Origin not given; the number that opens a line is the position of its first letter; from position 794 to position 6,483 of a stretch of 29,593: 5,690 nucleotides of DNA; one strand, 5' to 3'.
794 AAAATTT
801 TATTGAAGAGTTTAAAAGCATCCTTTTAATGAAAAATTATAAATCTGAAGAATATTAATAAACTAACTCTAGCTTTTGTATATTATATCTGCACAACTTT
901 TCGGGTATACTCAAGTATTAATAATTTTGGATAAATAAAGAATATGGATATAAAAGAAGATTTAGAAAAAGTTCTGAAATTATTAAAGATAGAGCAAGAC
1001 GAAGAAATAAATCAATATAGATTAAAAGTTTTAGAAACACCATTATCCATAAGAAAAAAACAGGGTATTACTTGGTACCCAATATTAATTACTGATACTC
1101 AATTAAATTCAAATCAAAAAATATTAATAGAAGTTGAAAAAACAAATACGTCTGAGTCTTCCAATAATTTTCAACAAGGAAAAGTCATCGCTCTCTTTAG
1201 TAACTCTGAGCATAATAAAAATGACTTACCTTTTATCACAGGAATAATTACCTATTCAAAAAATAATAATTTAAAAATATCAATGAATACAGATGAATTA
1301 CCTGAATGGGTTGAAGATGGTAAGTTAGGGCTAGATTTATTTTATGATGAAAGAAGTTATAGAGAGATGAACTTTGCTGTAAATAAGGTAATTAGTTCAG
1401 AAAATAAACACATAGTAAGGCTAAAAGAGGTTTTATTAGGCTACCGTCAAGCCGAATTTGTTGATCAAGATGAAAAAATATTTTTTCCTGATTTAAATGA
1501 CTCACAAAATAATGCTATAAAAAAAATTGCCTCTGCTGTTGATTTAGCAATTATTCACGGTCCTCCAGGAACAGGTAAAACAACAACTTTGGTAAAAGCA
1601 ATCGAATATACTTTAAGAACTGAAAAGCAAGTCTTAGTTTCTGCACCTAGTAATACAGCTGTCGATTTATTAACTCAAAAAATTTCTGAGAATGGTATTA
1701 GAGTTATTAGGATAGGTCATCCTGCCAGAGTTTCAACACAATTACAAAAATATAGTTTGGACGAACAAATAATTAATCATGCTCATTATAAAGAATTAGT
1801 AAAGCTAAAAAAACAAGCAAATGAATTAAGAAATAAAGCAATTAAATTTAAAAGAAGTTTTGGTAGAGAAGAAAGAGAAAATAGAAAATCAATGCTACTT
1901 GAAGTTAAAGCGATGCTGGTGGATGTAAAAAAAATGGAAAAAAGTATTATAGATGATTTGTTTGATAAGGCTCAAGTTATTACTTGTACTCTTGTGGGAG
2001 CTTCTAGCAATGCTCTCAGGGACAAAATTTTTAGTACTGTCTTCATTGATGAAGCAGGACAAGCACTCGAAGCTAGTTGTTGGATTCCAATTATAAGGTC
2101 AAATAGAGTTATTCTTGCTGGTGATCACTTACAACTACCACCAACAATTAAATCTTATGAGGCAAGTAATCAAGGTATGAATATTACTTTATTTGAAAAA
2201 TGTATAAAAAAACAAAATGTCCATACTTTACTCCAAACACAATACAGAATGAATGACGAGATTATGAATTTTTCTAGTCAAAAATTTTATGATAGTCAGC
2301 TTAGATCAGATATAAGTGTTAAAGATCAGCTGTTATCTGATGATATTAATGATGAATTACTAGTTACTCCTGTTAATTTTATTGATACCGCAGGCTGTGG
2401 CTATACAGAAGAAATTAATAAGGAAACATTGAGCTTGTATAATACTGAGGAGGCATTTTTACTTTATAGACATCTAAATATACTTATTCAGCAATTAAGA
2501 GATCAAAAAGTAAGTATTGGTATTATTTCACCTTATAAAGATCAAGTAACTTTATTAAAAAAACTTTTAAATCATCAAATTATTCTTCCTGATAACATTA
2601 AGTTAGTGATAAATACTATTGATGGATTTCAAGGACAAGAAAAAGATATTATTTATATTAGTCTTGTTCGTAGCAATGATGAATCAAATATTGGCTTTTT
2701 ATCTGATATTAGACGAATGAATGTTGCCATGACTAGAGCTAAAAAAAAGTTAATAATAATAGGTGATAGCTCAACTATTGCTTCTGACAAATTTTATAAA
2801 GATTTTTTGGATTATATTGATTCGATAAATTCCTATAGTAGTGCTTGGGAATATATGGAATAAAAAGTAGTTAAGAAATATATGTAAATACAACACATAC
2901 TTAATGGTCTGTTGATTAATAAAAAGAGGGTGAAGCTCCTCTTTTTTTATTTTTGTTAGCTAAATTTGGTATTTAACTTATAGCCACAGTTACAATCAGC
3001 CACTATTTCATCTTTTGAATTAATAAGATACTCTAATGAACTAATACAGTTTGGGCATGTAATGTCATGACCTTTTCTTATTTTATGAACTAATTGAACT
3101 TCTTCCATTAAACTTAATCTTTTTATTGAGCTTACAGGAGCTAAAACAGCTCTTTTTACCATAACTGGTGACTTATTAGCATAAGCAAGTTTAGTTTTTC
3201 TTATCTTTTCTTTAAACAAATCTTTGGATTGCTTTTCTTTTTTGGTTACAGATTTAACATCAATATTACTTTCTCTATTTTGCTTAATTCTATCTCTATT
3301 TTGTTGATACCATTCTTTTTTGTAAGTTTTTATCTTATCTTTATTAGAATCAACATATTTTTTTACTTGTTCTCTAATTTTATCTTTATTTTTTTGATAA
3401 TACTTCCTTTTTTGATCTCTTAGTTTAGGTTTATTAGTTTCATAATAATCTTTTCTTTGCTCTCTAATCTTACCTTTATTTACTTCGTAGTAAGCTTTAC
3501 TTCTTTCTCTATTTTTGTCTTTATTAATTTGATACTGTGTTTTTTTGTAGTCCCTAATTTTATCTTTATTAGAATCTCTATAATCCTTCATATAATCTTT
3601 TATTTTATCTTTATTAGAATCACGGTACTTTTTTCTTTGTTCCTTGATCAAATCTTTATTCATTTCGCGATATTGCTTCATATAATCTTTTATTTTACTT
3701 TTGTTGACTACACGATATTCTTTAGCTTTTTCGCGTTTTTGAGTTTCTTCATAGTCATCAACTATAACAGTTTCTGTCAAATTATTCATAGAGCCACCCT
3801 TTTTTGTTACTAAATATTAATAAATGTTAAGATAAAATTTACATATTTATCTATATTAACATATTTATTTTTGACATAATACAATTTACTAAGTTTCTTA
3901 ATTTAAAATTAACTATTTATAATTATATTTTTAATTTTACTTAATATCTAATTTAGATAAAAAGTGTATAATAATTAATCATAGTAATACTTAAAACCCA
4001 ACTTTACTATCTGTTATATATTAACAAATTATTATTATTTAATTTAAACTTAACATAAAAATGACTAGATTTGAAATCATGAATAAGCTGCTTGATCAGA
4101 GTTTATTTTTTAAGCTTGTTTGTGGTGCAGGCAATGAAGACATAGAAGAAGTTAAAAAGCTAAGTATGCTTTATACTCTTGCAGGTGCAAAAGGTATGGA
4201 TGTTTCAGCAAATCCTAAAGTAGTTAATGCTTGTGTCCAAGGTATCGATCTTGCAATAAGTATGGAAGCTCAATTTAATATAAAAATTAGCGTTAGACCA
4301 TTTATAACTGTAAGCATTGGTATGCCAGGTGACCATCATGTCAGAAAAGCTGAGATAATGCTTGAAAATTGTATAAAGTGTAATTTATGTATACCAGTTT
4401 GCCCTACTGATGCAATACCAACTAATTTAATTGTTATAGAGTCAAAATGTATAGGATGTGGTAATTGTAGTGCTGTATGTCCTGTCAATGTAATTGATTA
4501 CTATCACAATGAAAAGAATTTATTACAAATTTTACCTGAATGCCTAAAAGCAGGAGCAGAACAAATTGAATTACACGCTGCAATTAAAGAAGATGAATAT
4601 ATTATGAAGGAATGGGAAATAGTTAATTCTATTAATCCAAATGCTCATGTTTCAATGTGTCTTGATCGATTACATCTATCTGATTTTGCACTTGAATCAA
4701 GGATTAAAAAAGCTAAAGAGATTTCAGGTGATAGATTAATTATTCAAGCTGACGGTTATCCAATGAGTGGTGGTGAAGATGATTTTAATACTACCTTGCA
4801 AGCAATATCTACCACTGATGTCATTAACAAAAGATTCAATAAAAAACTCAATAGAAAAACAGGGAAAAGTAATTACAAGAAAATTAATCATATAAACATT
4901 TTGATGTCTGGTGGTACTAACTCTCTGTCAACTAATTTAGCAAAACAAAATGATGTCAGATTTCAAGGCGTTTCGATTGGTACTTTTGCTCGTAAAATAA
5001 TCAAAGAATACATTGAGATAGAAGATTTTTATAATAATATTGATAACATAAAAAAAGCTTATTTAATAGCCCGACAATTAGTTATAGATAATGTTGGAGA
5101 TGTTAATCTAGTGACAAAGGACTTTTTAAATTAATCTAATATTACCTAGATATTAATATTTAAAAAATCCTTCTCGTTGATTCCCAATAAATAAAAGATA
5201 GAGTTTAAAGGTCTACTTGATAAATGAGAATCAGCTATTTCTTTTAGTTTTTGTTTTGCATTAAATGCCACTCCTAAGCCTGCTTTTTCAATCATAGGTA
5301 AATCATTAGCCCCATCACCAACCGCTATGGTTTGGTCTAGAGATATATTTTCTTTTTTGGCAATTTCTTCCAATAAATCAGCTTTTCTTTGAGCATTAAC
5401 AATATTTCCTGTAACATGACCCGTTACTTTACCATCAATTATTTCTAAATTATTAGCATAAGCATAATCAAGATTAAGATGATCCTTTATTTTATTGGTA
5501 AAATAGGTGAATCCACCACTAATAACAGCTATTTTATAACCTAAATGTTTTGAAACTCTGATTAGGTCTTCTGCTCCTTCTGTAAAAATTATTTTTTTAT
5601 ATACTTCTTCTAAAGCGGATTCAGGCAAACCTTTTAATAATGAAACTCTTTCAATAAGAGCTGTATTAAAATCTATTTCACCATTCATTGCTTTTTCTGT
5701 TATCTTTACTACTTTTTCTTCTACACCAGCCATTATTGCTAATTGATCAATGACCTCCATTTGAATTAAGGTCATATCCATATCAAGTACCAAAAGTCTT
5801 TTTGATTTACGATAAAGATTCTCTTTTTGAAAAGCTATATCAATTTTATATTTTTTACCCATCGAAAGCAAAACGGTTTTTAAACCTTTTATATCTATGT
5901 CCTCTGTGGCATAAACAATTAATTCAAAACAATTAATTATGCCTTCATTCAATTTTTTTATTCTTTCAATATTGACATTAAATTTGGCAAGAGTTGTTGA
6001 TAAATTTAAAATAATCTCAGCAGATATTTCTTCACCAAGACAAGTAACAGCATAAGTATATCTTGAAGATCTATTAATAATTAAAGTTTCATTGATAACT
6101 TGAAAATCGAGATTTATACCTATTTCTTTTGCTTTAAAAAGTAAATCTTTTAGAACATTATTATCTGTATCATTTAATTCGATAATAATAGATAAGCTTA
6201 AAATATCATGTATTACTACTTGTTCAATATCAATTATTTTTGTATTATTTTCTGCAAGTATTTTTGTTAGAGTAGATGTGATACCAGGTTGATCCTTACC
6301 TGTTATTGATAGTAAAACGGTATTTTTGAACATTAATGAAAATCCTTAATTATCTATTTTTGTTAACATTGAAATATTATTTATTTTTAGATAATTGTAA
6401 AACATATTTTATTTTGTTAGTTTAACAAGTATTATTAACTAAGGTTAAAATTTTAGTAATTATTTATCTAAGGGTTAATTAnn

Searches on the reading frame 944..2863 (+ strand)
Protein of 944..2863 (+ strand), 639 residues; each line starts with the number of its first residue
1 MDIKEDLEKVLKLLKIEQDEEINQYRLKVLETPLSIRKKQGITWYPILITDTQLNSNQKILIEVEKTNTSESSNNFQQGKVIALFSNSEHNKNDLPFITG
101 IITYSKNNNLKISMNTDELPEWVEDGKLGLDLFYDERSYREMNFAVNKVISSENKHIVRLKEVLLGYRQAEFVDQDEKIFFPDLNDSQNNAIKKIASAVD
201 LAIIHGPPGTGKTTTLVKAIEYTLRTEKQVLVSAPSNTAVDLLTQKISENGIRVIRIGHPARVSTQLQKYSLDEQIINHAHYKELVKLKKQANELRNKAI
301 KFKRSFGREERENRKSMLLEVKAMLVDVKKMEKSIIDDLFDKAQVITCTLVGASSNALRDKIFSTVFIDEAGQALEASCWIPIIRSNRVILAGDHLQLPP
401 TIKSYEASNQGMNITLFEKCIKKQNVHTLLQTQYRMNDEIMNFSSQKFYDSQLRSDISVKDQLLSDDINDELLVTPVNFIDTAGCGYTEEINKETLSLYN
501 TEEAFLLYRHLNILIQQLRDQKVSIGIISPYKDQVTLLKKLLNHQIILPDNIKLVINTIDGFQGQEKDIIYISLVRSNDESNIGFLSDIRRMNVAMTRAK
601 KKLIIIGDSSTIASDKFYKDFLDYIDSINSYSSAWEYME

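Call 8: search_protein_families(library=pfam, proteins=[window:944-2863:+], max_evalue=0.001)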
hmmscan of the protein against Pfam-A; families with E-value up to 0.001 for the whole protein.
window:944-2863:+ (639 aa): 10 families
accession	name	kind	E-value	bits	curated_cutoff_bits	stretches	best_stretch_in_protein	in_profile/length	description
PF13086.12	AAA_11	-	3.4e-60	204.4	27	1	183-404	1-256/257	AAA domain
PF13087.12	AAA_12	-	1.4e-57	194.8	27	1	413-609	2-194/195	AAA domain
PF13604.12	AAA_30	-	1.9e-12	47.7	27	1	184-252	2-71/191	AAA domain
PF01443.25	Viral_helicase1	-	8.3e-10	39.3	21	0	537-606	170-227/228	Viral superfamily 1 RNA helicase core domain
PF13245.12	AAA_19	-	1.3e-09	38.8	25.1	1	188-400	1-131/134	AAA domain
PF05127.21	NAT10_TcmA_helicase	-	7.5e-08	32.9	22.7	1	204-292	2-90/176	RNA cytidine acetyltransferase NAT10/TcmA, helicase domain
PF21138.3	SMUBP-2_HCS1_1B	-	2e-06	28.1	27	1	8-118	2-113/129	Helicase SMUBP-2/HCS1, 1B domain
PF00580.27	UvrD-helicase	-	0.00011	22.5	23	1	184-323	1-121/271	UvrD/REP helicase N-terminal domain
PF04851.21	ResIII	-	0.00026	21.4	22.5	1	183-247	3-73/164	Type III restriction enzyme, res subunit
PF05970.20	PIF1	-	0.0005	20.2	25.9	0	184-243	2-66/223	PIF1-like helicase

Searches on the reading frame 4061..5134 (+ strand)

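Call 8: search_protein_families(library=pfam, proteins=[window:4061-5134:+], max_evalue=0.001)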
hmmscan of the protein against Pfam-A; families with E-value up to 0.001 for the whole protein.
window:4061-5134:+ (357 aa): 14 families
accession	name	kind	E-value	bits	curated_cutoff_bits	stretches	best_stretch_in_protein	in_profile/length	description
PF00037.32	Fer4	-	1.8e-14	53.3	21.1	2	124-145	2-23/24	4Fe-4S binding domain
PF12838.12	Fer4_7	-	1.6e-11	44.9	27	2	129-150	1-22/52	4Fe-4S dicluster domain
PF12837.12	Fer4_6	-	1.6e-10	40.9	25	2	126-145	5-24/24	4Fe-4S binding domain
PF25160.1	LdpA_Fe-S-bd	-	5.4e-09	36.1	27.6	1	110-147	9-45/49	LdpA Fe-S cluster-binding domain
PF14697.11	Fer4_21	-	1e-08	35.6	35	1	97-145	1-57/59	4Fe-4S dicluster domain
PF13187.11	Fer4_9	-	1.3e-08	35.2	27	0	92-119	34-52/52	4Fe-4S dicluster domain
PF13237.11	Fer4_10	-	2e-08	34.5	25.5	1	125-165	4-46/53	4Fe-4S dicluster domain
PF12797.12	Fer4_2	-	2.7e-08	33.7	24.5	1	124-142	4-22/22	4Fe-4S binding domain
PF13183.11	Fer4_8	-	2.4e-07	31.6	27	0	129-143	4-67/68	4Fe-4S dicluster domain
PF13534.11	Fer4_17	-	7.8e-07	30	22.2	0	94-117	36-59/61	4Fe-4S dicluster domain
PF13484.11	Fer4_16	-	1.4e-06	29.4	30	0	103-122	1-20/66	4Fe-4S double cluster binding domain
PF12800.12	Fer4_4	-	3.4e-06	27.4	24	0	102-116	2-16/17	4Fe-4S binding domain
PF12617.14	LdpA_C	-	5.9e-06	26.4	22.2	1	165-320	6-153/184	Light dependent period A C-terminal domain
PF04481.18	DUF561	-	0.00087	19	21.6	0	9-68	7-66/243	Protein of unknown function (DUF561)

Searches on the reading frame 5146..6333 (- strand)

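Call 8: search_protein_families(library=pfam, proteins=[window:5146-6333:-], max_evalue=0.001)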
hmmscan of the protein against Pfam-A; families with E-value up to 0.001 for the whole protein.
window:5146-6333:- (395 aa): 7 families
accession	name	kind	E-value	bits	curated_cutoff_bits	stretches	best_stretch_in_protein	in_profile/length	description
PF13740.12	ACT_6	-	1.8e-22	79.5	23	1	5-78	2-76/76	ACT domain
PF12710.13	HAD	-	1.1e-21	78.6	27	1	182-349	2-189/189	haloacid dehalogenase-like hydrolase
PF00702.32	Hydrolase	-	1.9e-16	61.5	26.4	1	179-352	2-191/191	haloacid dehalogenase-like hydrolase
PF08282.18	Hydrolase_3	-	3.2e-13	50.5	20.9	1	300-379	170-251/255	haloacid dehalogenase-like hydrolase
PF21086.3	ACT_PSP_2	-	2.3e-11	44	24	1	93-168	2-76/77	ACT domain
PF01842.31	ACT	-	1.2e-07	31.8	27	1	7-58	2-53/66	ACT domain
PF06888.18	Put_Phosphatase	-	2.2e-06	27.7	27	1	180-292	2-116/234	Putative Phosphatase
